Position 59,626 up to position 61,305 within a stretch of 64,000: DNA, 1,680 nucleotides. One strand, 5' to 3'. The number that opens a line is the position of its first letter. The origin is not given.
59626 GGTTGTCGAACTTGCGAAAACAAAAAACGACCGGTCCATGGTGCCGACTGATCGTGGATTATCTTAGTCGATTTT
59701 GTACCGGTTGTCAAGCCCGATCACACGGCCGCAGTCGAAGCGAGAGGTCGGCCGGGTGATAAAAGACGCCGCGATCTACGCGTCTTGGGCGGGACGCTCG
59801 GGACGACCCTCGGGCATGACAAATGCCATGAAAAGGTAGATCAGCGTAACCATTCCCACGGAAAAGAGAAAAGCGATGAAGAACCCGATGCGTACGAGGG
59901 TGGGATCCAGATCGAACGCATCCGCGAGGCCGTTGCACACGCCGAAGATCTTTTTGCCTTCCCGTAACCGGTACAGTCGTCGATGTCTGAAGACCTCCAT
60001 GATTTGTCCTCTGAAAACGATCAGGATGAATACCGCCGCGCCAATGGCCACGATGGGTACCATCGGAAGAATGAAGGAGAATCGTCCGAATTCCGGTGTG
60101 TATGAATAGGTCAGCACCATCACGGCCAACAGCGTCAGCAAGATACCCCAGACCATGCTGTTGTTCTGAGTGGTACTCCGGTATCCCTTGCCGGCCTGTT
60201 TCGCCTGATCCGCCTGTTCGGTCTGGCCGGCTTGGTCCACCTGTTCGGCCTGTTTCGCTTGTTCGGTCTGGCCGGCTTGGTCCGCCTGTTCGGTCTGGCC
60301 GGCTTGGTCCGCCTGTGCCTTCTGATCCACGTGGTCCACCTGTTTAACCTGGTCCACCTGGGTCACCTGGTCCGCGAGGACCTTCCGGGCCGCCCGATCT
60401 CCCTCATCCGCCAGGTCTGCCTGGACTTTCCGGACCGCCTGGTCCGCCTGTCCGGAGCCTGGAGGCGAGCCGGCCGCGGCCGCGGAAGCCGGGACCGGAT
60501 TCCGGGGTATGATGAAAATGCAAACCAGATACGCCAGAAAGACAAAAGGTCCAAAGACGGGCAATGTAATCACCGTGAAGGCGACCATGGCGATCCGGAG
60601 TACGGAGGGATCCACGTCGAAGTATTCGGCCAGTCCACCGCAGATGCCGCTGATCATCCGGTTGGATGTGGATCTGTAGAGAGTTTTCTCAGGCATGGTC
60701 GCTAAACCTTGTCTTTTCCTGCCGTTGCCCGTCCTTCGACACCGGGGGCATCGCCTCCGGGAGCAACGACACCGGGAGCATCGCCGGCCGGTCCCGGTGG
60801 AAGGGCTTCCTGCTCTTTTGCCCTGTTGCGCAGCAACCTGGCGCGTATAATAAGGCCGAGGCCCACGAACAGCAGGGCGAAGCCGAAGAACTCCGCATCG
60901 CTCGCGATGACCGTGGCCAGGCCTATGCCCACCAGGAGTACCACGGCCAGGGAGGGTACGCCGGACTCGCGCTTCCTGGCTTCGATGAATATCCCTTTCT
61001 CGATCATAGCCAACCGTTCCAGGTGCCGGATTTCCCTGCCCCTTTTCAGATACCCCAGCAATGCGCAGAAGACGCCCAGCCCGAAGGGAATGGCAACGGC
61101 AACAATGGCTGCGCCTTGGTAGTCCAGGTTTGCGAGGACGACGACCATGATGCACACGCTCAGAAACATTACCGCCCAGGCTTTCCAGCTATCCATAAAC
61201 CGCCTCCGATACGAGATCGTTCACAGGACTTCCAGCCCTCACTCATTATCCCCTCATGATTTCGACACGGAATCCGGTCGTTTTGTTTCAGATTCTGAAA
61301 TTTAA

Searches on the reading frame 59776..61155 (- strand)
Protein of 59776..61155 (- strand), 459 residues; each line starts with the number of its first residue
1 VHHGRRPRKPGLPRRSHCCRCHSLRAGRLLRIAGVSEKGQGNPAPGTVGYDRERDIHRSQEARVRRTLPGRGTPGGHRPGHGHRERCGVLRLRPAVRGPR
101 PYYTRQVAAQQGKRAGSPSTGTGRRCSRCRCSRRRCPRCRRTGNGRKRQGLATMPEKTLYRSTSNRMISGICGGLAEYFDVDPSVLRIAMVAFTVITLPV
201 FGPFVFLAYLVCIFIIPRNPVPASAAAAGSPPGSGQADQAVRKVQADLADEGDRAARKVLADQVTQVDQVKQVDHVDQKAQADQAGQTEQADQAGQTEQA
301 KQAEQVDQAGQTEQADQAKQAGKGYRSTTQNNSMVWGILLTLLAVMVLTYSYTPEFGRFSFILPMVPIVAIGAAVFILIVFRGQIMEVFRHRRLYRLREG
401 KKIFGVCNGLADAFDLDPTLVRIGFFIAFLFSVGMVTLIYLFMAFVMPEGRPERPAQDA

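Call 43: search_protein_families(library=pfam, proteins=[window:59776-61155:-], max_evalue=0.00001)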
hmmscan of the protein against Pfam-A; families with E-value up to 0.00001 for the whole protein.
window:59776-61155:- (459 aa): 1 family
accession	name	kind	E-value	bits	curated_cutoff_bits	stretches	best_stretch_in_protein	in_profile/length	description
PF04024.17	PspC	-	1.3e-39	134.2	25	2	392-449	1-57/58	PspC domain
